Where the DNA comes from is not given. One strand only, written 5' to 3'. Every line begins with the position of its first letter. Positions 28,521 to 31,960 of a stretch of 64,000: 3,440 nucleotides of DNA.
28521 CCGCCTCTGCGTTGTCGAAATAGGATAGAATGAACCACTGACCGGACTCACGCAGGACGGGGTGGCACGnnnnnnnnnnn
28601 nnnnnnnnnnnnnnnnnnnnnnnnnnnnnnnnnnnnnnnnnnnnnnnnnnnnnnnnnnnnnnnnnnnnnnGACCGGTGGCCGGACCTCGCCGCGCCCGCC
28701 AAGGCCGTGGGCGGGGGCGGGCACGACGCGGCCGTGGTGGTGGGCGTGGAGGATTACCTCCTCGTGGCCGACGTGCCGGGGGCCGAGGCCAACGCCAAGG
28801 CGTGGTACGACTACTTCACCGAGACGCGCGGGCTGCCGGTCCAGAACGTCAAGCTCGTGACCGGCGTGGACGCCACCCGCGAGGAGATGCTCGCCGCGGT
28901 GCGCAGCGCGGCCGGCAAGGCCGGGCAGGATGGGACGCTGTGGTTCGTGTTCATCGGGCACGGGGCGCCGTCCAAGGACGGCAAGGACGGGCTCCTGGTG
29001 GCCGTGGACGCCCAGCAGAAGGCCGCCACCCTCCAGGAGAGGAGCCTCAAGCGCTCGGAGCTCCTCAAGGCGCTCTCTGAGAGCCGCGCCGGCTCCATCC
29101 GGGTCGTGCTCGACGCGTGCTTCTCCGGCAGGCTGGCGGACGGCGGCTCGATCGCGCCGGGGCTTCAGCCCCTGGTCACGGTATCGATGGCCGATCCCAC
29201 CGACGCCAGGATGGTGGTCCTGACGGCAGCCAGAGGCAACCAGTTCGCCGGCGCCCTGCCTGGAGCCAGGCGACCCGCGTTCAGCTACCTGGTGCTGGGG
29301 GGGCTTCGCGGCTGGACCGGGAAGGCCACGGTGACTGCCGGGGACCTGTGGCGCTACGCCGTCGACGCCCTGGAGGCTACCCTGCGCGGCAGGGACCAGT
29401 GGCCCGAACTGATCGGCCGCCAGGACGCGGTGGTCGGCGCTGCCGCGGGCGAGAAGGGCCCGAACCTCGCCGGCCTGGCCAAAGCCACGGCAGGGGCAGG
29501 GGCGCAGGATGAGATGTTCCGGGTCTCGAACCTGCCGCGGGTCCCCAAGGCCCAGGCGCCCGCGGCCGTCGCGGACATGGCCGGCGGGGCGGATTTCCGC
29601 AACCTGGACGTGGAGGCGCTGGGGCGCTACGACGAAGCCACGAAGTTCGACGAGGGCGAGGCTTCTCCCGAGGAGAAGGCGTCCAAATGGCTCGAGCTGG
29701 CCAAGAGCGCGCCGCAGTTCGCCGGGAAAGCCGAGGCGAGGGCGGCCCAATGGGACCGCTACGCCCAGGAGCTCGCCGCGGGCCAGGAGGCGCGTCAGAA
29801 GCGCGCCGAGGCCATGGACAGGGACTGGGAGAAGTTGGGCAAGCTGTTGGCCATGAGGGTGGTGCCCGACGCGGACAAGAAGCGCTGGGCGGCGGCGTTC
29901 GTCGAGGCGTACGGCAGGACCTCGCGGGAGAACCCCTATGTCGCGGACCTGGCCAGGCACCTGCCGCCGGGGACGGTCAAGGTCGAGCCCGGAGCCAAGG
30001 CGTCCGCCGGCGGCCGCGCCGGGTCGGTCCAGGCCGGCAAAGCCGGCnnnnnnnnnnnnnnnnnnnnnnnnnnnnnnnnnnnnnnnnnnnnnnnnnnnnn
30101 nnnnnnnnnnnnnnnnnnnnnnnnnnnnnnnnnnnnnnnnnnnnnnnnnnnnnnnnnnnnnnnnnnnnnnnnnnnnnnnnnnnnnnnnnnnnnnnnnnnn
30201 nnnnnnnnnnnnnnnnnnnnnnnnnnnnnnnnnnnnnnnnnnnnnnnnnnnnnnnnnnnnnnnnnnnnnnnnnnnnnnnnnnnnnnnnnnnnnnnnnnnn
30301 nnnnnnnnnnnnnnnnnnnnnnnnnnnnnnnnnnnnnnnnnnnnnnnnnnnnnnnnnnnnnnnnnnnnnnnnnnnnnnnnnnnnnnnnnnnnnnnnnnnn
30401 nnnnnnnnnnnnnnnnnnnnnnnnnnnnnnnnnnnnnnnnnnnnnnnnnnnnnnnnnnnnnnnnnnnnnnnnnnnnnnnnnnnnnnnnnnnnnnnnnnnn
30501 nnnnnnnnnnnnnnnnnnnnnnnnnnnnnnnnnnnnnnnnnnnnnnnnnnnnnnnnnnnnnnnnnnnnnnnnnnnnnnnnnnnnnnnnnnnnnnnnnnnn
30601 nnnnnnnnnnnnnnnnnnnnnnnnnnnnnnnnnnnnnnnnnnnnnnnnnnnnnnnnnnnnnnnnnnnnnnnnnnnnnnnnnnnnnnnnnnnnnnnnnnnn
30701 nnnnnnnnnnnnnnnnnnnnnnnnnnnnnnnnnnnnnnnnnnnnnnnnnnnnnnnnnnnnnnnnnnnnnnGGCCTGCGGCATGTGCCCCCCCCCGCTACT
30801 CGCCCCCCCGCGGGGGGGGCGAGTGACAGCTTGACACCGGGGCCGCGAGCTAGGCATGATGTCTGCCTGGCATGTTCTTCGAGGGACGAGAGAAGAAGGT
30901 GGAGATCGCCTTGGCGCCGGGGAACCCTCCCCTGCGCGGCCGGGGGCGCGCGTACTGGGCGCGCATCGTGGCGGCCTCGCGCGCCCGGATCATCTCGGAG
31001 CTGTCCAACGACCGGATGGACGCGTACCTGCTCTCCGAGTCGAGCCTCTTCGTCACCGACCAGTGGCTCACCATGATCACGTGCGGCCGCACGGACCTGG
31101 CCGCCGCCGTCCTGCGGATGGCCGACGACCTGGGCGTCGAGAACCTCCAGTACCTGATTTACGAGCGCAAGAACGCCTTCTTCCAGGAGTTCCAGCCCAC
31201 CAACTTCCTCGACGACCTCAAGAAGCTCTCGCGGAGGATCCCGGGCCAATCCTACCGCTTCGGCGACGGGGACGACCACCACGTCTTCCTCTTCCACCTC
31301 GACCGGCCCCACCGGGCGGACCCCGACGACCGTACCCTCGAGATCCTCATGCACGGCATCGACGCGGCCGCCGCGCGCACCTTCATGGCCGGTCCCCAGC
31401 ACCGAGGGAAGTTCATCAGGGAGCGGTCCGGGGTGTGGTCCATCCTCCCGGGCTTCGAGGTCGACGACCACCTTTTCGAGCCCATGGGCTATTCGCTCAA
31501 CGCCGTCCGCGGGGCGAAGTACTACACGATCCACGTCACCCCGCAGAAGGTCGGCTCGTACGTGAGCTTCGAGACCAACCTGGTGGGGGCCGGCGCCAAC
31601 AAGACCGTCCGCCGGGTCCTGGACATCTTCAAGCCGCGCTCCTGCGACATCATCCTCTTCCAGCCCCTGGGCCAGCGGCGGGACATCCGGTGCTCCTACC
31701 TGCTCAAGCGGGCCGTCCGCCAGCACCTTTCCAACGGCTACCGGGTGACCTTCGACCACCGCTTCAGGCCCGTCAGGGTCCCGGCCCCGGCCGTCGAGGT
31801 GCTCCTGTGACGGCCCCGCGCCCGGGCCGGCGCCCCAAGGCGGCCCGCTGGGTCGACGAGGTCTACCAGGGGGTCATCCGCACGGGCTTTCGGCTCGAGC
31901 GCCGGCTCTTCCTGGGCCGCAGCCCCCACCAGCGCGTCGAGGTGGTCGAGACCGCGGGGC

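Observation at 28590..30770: Secreted caspase (C14) - FGE-sulfatase fusion next to an XRE regulator and coiled-coil gene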

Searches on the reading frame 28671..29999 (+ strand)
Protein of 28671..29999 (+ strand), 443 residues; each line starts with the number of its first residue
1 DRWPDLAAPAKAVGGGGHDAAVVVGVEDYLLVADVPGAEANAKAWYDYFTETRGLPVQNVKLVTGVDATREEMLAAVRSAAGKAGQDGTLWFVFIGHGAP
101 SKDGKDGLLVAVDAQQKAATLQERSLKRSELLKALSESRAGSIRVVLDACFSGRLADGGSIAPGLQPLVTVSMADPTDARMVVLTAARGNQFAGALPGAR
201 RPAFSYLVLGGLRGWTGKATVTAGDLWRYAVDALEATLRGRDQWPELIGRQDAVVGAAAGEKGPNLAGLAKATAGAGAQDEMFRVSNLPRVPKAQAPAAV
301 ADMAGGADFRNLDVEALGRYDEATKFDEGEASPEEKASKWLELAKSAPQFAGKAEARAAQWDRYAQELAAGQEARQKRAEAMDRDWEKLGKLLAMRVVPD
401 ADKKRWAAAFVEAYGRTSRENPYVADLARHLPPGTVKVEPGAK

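Call 51: search_protein_representatives(protein=window:28671-29999:+)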
Query: 443 residues. Proteins with E-value up to 0.001 (for the whole library): 9286; up to 1e-10: 3785; up to 1e-30: 857. The best 150 are listed.
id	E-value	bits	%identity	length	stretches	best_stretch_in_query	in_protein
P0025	1.3e-181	620.8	64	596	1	2-443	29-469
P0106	4.8e-172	589.3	65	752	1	2-435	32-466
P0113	3.7e-163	560.0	61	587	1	1-439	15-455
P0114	2.7e-162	557.2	64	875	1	2-417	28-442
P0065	1.2e-160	551.8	63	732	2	2-278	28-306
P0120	5.2e-159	546.4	64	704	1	2-436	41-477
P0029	1.0e-152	525.6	60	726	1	2-437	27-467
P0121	3.7e-141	487.5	57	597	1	3-432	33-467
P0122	4.1e-141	487.4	54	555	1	3-441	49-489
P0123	1.5e-135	469.1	53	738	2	2-368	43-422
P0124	1.6e-131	455.8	75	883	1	2-280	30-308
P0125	9.5e-128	443.4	50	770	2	3-370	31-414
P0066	6.5e-126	437.3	54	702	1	2-437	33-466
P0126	1.1e-120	420.1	49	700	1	3-433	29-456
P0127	3.8e-120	418.3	49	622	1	2-439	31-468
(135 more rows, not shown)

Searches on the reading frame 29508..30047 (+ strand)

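Call 4: search_protein_families(library=pfam, proteins=[window:29508-30047:+], max_evalue=10)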
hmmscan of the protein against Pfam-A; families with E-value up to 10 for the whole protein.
seq(180 aa): 1 family
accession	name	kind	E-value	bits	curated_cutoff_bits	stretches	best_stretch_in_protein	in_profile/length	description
PF19920.4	bpX4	-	0.24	11.5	27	1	56-106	39-89/202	MoxR-vWA-beta-propeller ternary system domain bpX4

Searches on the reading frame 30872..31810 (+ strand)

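Call 3: search_protein_families(library=pfam, proteins=[window:30872-31810:+], max_evalue=0.01)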
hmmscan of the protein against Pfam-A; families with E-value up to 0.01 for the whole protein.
window:30872-31810:+ (312 aa): 1 family
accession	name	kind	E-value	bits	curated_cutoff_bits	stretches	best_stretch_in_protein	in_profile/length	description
PF01536.21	SAM_decarbox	-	1.1e-61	209.3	22.2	1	2-279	3-312/343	Adenosylmethionine decarboxylase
